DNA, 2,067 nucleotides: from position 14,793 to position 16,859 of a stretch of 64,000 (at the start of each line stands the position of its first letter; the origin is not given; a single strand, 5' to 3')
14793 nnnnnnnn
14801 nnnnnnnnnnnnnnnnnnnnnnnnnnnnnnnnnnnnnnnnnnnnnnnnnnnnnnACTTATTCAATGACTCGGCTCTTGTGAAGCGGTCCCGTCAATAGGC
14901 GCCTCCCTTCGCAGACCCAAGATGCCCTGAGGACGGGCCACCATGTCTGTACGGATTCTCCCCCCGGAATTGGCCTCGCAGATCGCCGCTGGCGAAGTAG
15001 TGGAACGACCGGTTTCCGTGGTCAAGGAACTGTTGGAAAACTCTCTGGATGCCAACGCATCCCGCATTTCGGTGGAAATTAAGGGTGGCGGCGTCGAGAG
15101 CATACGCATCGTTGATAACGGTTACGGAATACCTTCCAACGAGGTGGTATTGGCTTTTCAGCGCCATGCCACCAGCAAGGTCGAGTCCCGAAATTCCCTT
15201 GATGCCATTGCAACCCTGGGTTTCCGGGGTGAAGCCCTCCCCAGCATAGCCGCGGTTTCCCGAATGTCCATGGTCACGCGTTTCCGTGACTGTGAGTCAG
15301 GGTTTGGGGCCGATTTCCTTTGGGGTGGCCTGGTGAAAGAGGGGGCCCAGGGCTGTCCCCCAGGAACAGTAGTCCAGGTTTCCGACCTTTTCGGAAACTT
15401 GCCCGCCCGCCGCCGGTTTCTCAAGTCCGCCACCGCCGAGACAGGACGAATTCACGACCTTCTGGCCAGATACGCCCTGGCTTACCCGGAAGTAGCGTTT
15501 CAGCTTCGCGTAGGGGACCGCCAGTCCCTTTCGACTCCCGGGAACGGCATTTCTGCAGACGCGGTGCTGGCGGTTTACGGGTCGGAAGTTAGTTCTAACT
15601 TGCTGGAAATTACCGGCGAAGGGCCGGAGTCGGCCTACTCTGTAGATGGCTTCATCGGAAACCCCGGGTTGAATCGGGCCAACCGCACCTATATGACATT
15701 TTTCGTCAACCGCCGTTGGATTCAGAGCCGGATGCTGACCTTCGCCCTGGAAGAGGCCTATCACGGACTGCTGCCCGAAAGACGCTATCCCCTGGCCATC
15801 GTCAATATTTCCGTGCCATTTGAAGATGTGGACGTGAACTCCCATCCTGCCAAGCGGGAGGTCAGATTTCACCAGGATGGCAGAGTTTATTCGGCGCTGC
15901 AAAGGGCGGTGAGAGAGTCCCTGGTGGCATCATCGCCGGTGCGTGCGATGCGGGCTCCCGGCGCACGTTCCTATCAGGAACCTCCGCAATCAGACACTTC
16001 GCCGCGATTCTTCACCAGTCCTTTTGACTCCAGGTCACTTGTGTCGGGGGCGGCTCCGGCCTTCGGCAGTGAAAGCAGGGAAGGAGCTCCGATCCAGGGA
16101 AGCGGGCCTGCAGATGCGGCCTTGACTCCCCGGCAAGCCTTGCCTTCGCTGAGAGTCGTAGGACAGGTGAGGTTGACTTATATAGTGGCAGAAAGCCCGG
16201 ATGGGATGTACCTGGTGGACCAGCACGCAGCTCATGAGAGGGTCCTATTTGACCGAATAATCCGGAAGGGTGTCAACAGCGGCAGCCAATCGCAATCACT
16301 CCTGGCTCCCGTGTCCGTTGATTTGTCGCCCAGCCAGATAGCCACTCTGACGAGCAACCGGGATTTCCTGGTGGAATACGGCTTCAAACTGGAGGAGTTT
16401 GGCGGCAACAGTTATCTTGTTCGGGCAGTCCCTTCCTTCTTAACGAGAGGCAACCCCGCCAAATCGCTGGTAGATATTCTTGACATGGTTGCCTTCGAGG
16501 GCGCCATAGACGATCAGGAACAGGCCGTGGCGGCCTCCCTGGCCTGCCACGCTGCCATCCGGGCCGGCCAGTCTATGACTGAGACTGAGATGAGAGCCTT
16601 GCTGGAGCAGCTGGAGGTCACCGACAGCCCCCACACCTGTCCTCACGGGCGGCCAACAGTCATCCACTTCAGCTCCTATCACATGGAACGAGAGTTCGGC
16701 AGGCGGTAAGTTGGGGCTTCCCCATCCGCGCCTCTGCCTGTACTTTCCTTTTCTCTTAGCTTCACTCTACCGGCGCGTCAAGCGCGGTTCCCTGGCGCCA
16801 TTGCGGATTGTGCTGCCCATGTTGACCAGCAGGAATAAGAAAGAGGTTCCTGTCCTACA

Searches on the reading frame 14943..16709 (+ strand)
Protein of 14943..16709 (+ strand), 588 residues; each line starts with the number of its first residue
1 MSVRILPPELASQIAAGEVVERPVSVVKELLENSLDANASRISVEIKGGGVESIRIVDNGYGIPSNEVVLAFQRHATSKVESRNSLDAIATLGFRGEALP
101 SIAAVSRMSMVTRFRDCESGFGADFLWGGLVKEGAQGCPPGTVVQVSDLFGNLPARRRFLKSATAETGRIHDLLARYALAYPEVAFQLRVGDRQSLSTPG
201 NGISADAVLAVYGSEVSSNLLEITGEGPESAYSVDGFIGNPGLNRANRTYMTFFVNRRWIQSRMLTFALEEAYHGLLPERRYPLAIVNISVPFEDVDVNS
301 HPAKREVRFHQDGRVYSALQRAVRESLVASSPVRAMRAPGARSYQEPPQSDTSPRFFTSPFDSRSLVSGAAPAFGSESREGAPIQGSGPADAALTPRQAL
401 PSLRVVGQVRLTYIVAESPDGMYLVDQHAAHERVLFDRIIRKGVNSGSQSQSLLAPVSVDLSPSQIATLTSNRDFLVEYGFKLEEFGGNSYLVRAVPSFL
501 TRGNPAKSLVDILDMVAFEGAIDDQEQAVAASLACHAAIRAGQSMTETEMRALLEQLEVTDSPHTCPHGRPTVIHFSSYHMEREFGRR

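Call 4: search_protein_families(library=pfam, proteins=[window:14943-16709:+], max_evalue=0.01)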
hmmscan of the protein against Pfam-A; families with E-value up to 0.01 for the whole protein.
window:14943-16709:+ (588 aa): 4 families
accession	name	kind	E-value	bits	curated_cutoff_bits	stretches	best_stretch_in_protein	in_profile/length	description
PF08676.16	MutL_C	-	8.7e-39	132.9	25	1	406-544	1-141/142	MutL C terminal dimerisation domain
PF01119.25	DNA_mis_repair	-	2.4e-34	117.9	26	1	210-327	3-118/119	DNA mismatch repair protein, C-terminal domain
PF13589.12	HATPase_c_3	-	1.4e-10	41.8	25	1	25-115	5-95/137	Histidine kinase-, DNA gyrase B-, and HSP90-like ATPase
PF02518.31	HATPase_c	-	5.7e-07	30.4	26.4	1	21-79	4-64/111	Histidine kinase-, DNA gyrase B-, and HSP90-like ATPase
